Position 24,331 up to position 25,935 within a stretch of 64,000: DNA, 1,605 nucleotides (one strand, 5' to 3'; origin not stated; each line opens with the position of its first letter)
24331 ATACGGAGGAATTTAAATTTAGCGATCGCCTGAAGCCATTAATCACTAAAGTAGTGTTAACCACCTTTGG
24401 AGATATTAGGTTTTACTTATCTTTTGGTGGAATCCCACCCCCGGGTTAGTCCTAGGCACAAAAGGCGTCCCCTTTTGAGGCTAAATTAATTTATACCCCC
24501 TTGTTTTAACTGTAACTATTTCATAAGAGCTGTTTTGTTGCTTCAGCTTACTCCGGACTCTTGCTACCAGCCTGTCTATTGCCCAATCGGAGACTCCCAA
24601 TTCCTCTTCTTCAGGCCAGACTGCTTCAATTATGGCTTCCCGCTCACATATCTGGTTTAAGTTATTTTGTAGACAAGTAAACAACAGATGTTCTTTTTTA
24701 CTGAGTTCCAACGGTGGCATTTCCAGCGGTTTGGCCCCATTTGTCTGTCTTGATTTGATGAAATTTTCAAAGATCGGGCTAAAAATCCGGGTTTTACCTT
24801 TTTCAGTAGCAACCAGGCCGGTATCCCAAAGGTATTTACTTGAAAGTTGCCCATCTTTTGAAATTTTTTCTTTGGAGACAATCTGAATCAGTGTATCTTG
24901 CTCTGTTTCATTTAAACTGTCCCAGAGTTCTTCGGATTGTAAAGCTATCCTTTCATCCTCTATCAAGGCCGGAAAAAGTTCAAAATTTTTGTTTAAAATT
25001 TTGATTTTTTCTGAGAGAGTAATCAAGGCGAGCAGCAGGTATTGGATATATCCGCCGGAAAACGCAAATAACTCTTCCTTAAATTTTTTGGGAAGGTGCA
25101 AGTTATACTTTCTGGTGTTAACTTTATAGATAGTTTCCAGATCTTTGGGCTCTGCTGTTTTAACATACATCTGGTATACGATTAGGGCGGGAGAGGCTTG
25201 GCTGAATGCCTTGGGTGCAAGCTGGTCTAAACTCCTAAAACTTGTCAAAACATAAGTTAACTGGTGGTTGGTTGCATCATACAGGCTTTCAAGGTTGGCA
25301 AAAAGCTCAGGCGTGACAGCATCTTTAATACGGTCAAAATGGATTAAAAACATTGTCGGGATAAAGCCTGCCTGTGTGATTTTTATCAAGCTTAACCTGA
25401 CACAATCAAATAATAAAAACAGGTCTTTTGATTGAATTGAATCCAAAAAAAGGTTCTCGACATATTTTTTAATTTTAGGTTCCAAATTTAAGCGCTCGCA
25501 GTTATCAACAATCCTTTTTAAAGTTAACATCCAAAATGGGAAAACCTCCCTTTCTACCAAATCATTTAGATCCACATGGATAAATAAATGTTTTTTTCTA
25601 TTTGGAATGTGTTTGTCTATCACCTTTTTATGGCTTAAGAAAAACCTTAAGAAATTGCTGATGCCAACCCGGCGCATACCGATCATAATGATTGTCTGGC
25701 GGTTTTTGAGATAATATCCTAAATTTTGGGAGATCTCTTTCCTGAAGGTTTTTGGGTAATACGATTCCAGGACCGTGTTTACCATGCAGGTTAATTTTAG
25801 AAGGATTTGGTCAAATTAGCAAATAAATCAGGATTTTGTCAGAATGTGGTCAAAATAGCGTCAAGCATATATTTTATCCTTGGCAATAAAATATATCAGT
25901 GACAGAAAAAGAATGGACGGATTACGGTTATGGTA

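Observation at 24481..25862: wHTH regulator with an inactivated P-loop domain and upstream direct repeats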

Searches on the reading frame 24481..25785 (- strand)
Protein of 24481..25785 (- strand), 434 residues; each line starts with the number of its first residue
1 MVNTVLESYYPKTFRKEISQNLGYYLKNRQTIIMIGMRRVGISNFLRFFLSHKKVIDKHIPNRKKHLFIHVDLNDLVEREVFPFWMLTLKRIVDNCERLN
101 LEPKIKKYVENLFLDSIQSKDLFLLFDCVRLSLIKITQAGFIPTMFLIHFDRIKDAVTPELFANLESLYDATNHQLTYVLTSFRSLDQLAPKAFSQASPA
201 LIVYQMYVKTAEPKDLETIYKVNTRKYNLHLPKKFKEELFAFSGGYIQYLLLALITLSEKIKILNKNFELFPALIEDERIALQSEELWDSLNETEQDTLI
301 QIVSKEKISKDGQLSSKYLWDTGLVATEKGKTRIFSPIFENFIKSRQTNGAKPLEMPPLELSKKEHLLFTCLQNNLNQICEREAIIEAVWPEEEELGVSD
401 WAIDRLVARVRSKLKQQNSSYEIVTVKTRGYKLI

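Call 3: search_protein_families(library=pfam, proteins=[window:24481-25785:-], max_evalue=1)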
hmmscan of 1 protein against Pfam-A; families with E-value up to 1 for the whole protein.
window:24481-25785:- (434 aa): 2 families
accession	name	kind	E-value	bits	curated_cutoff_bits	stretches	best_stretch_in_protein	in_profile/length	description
PF00486.34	Trans_reg_C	-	3.5e-16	59.5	26.2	1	358-433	3-77/77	Transcriptional regulatory protein, C terminal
PF13173.12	AAA_14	-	0.0056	17.1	27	1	29-170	2-86/129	AAA domain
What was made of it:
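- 24487..24714 (-): OmpR/PhoB-type winged helix (Trans_reg_C, residues 358-433). The recognition helix ..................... is invariant in the family. Pfam E 3.5e-16, 59.5 bits against a cut-off of 26.2 (call 3).
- On OmpR/PhoB-type winged-helix DNA-binding domain (Pfam PF00486 Trans_reg_C): E 3.5e-16, 59.5 bits against a gathering score of 26.2, profile positions 3-77 of 77 (call 3).
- On Two-component response regulator (OmpR subfamily): No Response_reg hit (call 3).
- On AAA+/STAND P-loop NTPase: The window protein itself only reaches AAA_14 at 17.1 bits, below the cut-off of 27 (call 3).
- On SARP family: The wHTH is C-terminal and there is no BTAD hit (call 3).
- Closest known: arch_ATPase / PAB2304. 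Different: The window protein does not reach any Pfam AAA threshold (AAA_14 scores 17.1 against a cut-off of 27; call 3).
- Closest known: Large SARP regulators such as AfsR. Different: Here the wHTH is C-terminal, there is no BTAD or repeat sensor domain (call 3), and the NTPase motifs are lost.
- Checked: Trans_reg_C covers residues 358-433 with E 3.5e-16 (call 3).
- Pfam Trans_reg_C has E 3.5e-16 (call 3).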

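Call 4: search_protein_families(library=ncbifam, proteins=[window:24481-25785:-], max_evalue=1)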
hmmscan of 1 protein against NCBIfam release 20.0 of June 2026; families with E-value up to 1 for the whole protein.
window:24481-25785:- (434 aa): 19 families
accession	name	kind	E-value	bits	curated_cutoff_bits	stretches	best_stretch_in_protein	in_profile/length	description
NF053854.1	RespRegPhoBBctds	equivalog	9.9e-09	34.9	270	1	358-432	153-223/225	two-component system response regulator PhoB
NF041734.1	resp_reg_RppA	equivalog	3.2e-07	29.9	250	1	358-433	154-227/229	two-component system response regulator RppA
TIGR02154.1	PhoB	equivalog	5e-06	26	296.2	1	358-433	152-225/226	phosphate regulon transcriptional regulator PhoB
NF045944.1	ResRegRpaBCyano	equivalog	0.00011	21.6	330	1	359-432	152-226/229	response regulator transcription factor RpaB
NF051850.1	RespRegRprY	equivalog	0.00012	21.6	370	1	360-434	156-227/234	response regulator transcription factor RprY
NF008034.0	PRK10766.1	equivalog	0.00012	21.6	275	1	358-432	157-225/231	two-component system response regulator TorR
NF008296.0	PRK11083.1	equivalog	0.00016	21.2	273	1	358-432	151-224/228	two-component system response regulator CreB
NF008078.0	PRK10816.1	equivalog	0.00024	20.7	336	1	361-432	150-219/223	two-component system response regulator PhoP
NF040689.1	MtrAB_MtrA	equivalog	0.00045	19.6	300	1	352-432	143-217/219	MtrAB system response regulator MtrA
NF040534.1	resp_reg_YycF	equivalog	0.00088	18.6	340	1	359-431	154-225/231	response regulator YycF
TIGR01387.1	cztR_silR_copR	subfamily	0.0019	17.9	279.2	1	359-433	146-218/218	heavy metal response regulator transcription factor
NF007546.0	PRK10161.1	equivalog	0.0025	17.4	471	1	346-433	145-225/229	phosphate response regulator transcription factor PhoB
NF012023.0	PRK15479.1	equivalog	0.0034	16.9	337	1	352-433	140-217/224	transcriptional regulator TctD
NF033117.2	vanR_ACDEGLN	exception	0.005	16.4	350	1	358-432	151-224/226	VanR-ABDEGLN family response regulator transcription factor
NF045914.1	RespRegNblR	equivalog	0.015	14.9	300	1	359-433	153-225/228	response regulator transcription factor NblR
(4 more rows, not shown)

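Call 6: find_homologous_proteins(query=window:24481-25785:-, max_evalue=0.001)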
Query window:24481-25785:- (434 aa): 1547 proteins with E <= 0.001 among 7629 candidates; the best 120 are listed.
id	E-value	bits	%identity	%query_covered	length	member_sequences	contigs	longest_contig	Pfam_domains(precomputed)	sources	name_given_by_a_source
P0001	1.5e-284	961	100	100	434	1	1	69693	PF00486.35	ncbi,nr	ncbi:helix-turn-helix domain-containing protein [Candidatus Daviesbacteria bacterium]|nr:helix-turn-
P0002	1.9e-185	635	68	100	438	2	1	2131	PF00486.35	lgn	-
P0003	8.4e-150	517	57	100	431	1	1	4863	PF00486.35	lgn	-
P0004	2.8e-145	503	56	100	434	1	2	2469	PF00486.35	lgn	-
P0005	3.0e-144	499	55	100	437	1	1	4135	PF00486.35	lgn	-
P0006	1.2e-143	497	54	100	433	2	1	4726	PF00486.35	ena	-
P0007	1.6e-143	497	54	100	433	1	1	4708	PF00486.35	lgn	-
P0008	5.8e-143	495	53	100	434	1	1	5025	PF00486.35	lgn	-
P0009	7.2e-143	495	57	100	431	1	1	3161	PF00486.35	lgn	-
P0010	2.0e-142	493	53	100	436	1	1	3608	PF00486.35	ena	-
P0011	5.1e-142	492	54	100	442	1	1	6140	PF00486.35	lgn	-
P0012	5.5e-142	492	55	100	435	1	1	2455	PF00486.35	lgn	-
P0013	8.2e-142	491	55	100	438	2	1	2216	PF00486.35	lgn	-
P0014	1.0e-141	491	54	100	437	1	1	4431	PF00486.35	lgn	-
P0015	1.4e-141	490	53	100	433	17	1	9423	PF00486.35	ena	-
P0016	1.4e-141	490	53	100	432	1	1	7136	PF00486.35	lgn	-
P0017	1.7e-141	490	53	100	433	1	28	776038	PF00486.35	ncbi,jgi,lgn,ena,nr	ncbi:MAG: hypothetical protein A3B47_04340 [Candidatus Levybacteria bacterium RIFCSPLOWO2_01_FULL_39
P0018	2.5e-141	490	54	100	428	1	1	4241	PF00486.35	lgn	-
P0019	2.7e-141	489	54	100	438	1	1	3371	PF00486.35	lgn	-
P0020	2.9e-141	489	52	100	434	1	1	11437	PF00486.35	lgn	-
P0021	5.5e-141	488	54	99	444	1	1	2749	PF00486.35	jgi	jgi:DNA-binding winged helix-turn-helix (wHTH) protein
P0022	6.2e-141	488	53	100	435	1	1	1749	PF00486.35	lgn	-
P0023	1.0e-140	488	54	100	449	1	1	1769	PF00486.35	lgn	-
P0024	2.3e-140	486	55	99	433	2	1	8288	PF00486.35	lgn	-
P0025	2.4e-140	486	53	100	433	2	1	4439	PF00486.35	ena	-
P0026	2.5e-140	486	55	100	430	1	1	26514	PF00486.35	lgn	-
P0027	3.2e-140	486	54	99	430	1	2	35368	PF00486.35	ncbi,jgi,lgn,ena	-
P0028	3.4e-140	486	53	100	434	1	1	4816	PF00486.35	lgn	-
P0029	4.5e-140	485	53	100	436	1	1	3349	PF00486.35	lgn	-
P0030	7.1e-140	485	55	99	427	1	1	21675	PF00486.35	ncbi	-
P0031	7.2e-140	485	56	99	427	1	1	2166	PF00486.35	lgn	-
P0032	7.5e-140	485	55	100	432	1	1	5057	PF00486.35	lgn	-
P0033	1.0e-139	484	51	100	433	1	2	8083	PF00486.35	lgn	-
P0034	1.4e-139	484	55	99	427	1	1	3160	PF00486.35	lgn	-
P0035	1.5e-139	484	52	100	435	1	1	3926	PF00486.35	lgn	-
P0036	1.5e-139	484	52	100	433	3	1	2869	PF00486.35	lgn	-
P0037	2.0e-139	483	53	100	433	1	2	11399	PF00486.35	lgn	-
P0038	2.0e-139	483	52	100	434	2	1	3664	PF00486.35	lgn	-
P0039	2.1e-139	483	51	100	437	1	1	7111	PF00486.35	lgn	-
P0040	2.1e-139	483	53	100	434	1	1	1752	PF00486.35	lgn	-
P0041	2.2e-139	483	52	100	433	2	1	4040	PF00486.35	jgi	-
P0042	2.8e-139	483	52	100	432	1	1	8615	PF00486.35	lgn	-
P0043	3.0e-139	483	54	100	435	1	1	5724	PF00486.35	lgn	-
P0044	3.4e-139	483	52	100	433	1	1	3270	PF00486.35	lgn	-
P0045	5.1e-139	482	53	100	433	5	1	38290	PF00486.35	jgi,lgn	-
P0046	5.1e-139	482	51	100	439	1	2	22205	PF00486.35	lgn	-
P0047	5.4e-139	482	53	100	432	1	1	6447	PF00486.35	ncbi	-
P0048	5.9e-139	482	52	100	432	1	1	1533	PF00486.35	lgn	-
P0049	6.3e-139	482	52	100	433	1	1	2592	PF00486.35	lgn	-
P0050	6.3e-139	482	53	100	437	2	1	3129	PF00486.35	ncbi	-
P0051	6.3e-139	482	53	100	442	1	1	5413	PF00486.35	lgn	-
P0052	9.8e-139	481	53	100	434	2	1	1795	PF00486.35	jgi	-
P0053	1.3e-138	481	53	100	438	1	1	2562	PF00486.35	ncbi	-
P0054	1.5e-138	480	51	100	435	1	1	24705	PF00486.35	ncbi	-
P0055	1.6e-138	480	53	100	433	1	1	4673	PF00486.35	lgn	-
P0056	1.8e-138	480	53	100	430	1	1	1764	PF00486.35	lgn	-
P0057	2.0e-138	480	53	100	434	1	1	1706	PF00486.35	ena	-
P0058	2.1e-138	480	53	100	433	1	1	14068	PF00486.35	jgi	jgi:DNA-binding winged helix-turn-helix (wHTH) protein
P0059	2.1e-138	480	52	100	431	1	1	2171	PF00486.35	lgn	-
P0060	2.7e-138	480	52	100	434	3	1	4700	PF00486.35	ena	-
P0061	3.0e-138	479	52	100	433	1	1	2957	PF00486.35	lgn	-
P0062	3.0e-138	479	53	100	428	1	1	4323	PF00486.35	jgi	-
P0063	3.1e-138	479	53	100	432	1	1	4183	PF00486.35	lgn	-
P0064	3.3e-138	479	55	100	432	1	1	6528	PF00486.35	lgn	-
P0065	3.6e-138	479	52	100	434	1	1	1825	PF00486.35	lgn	-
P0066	3.9e-138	479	52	100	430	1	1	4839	PF00486.35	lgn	-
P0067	4.2e-138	479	53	100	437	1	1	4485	PF00486.35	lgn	-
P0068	4.7e-138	479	53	100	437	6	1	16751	PF00486.35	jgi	-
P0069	5.5e-138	479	52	100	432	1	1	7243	PF00486.35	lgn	-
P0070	6.1e-138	478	52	100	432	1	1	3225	PF00486.35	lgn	-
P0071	6.1e-138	478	54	100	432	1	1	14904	PF00486.35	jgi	-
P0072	6.2e-138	478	52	100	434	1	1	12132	PF00486.35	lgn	-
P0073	6.8e-138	478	52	100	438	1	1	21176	PF00486.35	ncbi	-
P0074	6.8e-138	478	54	100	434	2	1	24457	PF00486.35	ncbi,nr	ncbi:MAG: helix-turn-helix domain-containing protein [Patescibacteria group bacterium]|nr:helix-turn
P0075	7.7e-138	478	52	100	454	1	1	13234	PF00486.35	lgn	-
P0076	8.5e-138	478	53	100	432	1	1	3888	PF00486.35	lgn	-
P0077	8.7e-138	478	52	100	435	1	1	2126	PF00486.35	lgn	-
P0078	8.9e-138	478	54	100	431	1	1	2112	PF00486.35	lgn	-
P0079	8.9e-138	478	54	100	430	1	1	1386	PF00486.35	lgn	-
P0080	9.1e-138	478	53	100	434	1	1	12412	PF00486.35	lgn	-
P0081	9.9e-138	478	52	100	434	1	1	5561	PF00486.35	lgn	-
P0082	1.0e-137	478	53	100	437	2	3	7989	PF00486.35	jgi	-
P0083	1.2e-137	477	53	100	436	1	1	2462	PF00486.35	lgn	-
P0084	1.3e-137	477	53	100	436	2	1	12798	PF00486.35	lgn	-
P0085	1.4e-137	477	51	100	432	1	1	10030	PF00486.35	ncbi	-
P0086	1.5e-137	477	52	100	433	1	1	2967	PF00486.35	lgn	-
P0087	1.6e-137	477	52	100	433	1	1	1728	PF00486.35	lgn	-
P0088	1.7e-137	477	53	100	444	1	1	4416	PF00486.35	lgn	-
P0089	1.8e-137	477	52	100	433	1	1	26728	PF00486.35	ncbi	-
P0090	1.9e-137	477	53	100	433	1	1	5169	PF00486.35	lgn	-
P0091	2.3e-137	476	53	100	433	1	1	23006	PF00486.35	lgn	-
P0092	2.4e-137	476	53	100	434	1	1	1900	PF00486.35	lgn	-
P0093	2.7e-137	476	52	100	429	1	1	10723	PF00486.35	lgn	-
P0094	2.9e-137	476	53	100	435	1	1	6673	PF00486.35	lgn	-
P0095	3.3e-137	476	53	100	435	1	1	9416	PF00486.35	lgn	-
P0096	3.4e-137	476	53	100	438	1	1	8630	PF00486.35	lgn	-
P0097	3.5e-137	476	52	100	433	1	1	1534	PF00486.35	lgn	-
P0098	3.5e-137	476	53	100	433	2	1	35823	PF00486.35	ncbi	-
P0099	4.1e-137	476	51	100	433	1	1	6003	PF00486.35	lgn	-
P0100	4.1e-137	476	53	100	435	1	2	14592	PF00486.35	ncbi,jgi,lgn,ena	-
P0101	6.0e-137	475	53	100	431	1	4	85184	PF00486.35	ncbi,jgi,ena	-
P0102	6.0e-137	475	52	100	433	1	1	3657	PF00486.35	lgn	-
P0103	6.1e-137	475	52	100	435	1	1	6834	PF00486.35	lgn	-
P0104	6.1e-137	475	53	100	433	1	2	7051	PF00486.35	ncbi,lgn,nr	ncbi:MAG: helix-turn-helix domain-containing protein [Candidatus Levybacteria bacterium]|nr:helix-tu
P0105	6.1e-137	475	52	100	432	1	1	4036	PF00486.35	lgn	-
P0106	6.9e-137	475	51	100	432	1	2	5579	PF00486.35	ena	-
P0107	7.9e-137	475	52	100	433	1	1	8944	PF00486.35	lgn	-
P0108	8.0e-137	475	52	100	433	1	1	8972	PF00486.35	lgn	-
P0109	8.1e-137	475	52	100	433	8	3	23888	PF00486.35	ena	-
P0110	8.3e-137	475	52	100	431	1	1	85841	PF00486.35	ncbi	-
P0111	9.0e-137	475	53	100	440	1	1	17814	PF00486.35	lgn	-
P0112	9.7e-137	474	53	100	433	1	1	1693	PF00486.35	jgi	-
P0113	1.1e-136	474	55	99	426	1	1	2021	PF00486.35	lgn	-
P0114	1.2e-136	474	53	100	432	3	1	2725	PF00486.35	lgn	-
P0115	1.2e-136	474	52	100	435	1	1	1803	PF00486.35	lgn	-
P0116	1.3e-136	474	54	100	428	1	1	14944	PF00486.35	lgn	-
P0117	1.4e-136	474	53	100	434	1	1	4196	PF00486.35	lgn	-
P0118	1.4e-136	474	52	100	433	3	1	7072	PF00486.35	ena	-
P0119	1.5e-136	474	53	100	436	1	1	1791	PF00486.35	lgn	-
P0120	1.5e-136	474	52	100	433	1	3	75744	PF00486.35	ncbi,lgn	-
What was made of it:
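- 24481..25785 (-): CDS, 434 aa: pseudo-ATPase NOD/AAA+ module followed by an OmpR-type winged helix. 100% identical to an NCBI protein from Candidatus Daviesbacteria (P0001, call 6).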

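Call 7: search_solved_structures(query=window:24481-25785:-, max_evalue=1, show_alignments=2)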
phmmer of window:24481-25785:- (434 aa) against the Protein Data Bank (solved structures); distinct sequences matched with E-value up to 1: 24.
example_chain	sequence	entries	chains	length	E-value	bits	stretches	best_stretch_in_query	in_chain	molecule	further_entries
6iju_A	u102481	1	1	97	0.00045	22.6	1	358-432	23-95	DNA-binding response regulator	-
6kyx_A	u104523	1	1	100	0.00049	22.5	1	358-432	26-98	DNA-binding response regulator ArlR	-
6is4_A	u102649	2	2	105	0.00057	22.2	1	358-432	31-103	Response regulator ArlR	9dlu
3rjp_A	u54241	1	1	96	0.0018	20.6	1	359-432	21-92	CovR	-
8uvx_B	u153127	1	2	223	0.0075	18.6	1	359-432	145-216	DNA-binding response regulator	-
8uuz_A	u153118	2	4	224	0.0075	18.5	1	359-432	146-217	DNA-binding response regulator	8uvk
2hqn_A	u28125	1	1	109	0.01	18.1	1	360-433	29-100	Putative TRANSCRIPTIONAL REGULATOR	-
8b4c_D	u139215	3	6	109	0.035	16.3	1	360-434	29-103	Cholera toxin transcriptional activator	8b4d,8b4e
8b4b_W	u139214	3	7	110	0.036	16.3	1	360-434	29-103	Cholera toxin transcriptional activator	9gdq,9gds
2hqr_A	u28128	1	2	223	0.038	16.2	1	360-432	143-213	Putative TRANSCRIPTIONAL REGULATOR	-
2zxj_A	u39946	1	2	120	0.04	16.1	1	358-431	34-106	Transcriptional regulatory protein walR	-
2qen_A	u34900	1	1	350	0.07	15.4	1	15-104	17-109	WALKER-TYPE ATPASE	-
7nmb_A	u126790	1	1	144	0.071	15.3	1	360-434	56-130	Cholera toxin transcriptional activator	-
3t72_A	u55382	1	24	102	0.2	13.8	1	348-432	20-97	Phosphate regulon transcriptional regulatory protein phoB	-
1qqi_A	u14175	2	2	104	0.21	13.8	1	348-432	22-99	PHOSPHATE REGULON TRANSCRIPTIONAL REGULATORY PROTEIN PHOB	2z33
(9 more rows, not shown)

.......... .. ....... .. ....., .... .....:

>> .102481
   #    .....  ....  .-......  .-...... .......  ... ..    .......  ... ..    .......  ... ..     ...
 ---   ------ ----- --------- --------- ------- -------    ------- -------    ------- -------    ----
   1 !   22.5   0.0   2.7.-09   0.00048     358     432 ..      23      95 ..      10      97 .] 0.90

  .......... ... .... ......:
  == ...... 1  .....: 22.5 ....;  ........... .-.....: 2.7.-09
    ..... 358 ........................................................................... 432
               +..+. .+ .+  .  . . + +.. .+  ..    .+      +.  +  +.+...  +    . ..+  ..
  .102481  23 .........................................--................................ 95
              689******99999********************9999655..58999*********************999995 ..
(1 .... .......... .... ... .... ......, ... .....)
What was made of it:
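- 24487..24714 (-): PDB sequence hits to ArlR, CovR, PhoB and ToxR DNA-binding domains (call 7).
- On OmpR/PhoB-type winged-helix DNA-binding domain (Pfam PF00486 Trans_reg_C): PDB sequence hits to ArlR, CovR, PhoB and ToxR domains (call 7).
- Closest known: PhoB/OmpR response regulators. Same: They have the same DNA-binding fold (calls 3, 4, 7).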

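Call 16: find_encoding_contigs(protein=P0017, flank=6000, max_places=3)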
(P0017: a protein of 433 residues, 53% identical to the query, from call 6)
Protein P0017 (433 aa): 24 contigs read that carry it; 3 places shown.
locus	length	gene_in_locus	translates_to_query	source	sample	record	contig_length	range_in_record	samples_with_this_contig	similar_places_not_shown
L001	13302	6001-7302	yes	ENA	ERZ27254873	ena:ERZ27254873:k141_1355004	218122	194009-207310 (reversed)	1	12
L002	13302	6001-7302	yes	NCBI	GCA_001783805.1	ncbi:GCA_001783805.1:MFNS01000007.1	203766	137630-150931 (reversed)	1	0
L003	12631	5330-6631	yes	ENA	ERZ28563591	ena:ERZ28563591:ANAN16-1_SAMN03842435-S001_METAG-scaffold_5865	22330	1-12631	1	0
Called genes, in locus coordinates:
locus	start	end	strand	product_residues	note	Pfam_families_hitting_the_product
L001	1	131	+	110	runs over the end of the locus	PF00825:Ribonuclease_P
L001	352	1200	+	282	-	PF02096:60KD_IMP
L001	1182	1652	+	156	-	PF13083:KH_KhpA-B, PF01424:R3H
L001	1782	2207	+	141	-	PF00075:RNase_H, PF13456:RVT_3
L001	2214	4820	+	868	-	PF13196:DUF4012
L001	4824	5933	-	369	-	PF00349:Hexokinase_1 (weak), PF03727:Hexokinase_2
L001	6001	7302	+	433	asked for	PF00486:Trans_reg_C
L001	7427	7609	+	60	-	-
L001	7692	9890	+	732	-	PF00133:tRNA-synt_1, PF09334:tRNA-synt_1g, PF00133:tRNA-synt_1, PF08264:Anticodon_1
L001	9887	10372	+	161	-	-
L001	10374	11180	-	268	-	PF01386:Ribosomal_L25p, PF14693:Ribosomal_TL5_C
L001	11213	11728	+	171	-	PF02075:RuvC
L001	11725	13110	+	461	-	PF02844:GARS_N, PF01071:GARS_A, PF02843:GARS_C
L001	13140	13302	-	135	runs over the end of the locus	PF01850:PIN (faint), PF13470:PIN_3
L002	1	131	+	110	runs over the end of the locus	PF00825:Ribonuclease_P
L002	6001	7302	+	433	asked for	PF00486:Trans_reg_C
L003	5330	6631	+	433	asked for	PF00486:Trans_reg_C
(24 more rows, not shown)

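Call 17: find_encoding_contigs(protein=P0001, flank=8000, max_places=2)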
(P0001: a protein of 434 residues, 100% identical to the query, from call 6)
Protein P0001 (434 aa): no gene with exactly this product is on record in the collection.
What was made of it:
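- Tried and rejected: An exact look-up of the window protein in the contig index found nothing on record (call 17).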

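Call 18: find_related_loci(query=A1, collection=genome_contigs, flank=5000)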
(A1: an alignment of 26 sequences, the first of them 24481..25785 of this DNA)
Query A1 (434 aa) in genome_contigs; peptide patterns used: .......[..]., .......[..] (x = any residue, [..] = any of these).
196 stretches matched a pattern; 163 encode a relative of the query (tblastn E <= 1e-3); the best 80 are kept; 80 distinct loci.
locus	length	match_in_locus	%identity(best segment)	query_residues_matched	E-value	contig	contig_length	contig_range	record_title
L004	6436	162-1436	65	1-434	0e+0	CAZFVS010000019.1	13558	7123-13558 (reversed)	MAG TPA_asm: uncultured Gammaproteobacteria bacterium isolate SRP269290_co2_8 genome assembly, contig: NODE_5337_length_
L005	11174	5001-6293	53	1-434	8e-152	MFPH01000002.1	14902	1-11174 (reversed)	MAG: Candidatus Levybacteria bacterium RIFCSPLOWO2_12_FULL_37_14 rifcsplowo2_12_scaffold_10224, whole genome shotgun seq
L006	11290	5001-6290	51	1-434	3e-148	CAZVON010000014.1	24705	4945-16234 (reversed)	MAG TPA_asm: uncultured Gammaproteobacteria bacterium isolate SRP269290_co3_805 genome assembly, contig: NODE_1913_lengt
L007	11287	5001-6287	54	3-433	1e-147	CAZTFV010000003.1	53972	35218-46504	MAG TPA_asm: uncultured Gammaproteobacteria bacterium isolate SRP269290_co1_791 genome assembly, contig: NODE_603_length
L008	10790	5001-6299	53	1-434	4e-146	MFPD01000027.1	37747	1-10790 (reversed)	MAG: Candidatus Levybacteria bacterium RIFCSPLOWO2_02_FULL_37_18 rifcsplowo2_02_scaffold_847, whole genome shotgun seque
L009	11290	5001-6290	53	1-434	1e-145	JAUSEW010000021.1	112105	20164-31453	MAG: Candidatus Levyibacteriota bacterium isolate E14_maxbin.252 E14_k141_1448703, whole genome shotgun sequence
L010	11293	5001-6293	52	1-434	3e-145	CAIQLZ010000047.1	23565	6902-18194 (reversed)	MAG: Candidatus Levybacteria bacterium isolate AM-lipid-01-D9_bin-0046 genome assembly, contig: bin-0046:047/107, whole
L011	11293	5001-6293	52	1-434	2e-145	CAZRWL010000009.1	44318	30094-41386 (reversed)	MAG TPA_asm: uncultured Gammaproteobacteria bacterium isolate SRP269290_co1_1073 genome assembly, contig: NODE_861_lengt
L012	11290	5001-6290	52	1-434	4e-145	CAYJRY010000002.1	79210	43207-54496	MAG TPA_asm: uncultured Gammaproteobacteria bacterium isolate ERP125453_co1_466 genome assembly, contig: NODE_166_length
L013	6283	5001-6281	52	1-431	1e-144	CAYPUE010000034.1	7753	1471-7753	MAG TPA_asm: uncultured Gammaproteobacteria bacterium isolate SRP269290_co2_354 genome assembly, contig: NODE_13132_leng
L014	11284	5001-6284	53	2-434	3e-144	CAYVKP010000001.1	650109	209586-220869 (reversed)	MAG TPA_asm: uncultured Gammaproteobacteria bacterium isolate SRP200132_co1_547 genome assembly, contig: NODE_2_length_6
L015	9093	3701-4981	51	1-434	4e-144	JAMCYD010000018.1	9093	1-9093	MAG: Patescibacteria group bacterium isolate FK_Sedi_B_Bin.369 NODE_32580_length_9093_cov_5.98517, whole genome shotgun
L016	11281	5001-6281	52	5-434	9e-144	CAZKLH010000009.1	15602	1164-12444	MAG TPA_asm: uncultured Gammaproteobacteria bacterium isolate SRP200132_co1_753 genome assembly, contig: NODE_6596_lengt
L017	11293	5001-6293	50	1-434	8e-144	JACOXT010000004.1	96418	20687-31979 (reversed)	MAG: Candidatus Levyibacteriota bacterium isolate NC_groundwater_160_Ag_S-0.1um_36_20 S4_GD2017_2_S1_scaffold_232, whole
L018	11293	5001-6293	52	1-434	2e-143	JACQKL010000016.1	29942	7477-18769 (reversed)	MAG: Candidatus Levyibacteriota bacterium isolate NC_groundwater_1176_Ag_S-0.1um_36_263 S_p1_S3_coassembly_k141_549628,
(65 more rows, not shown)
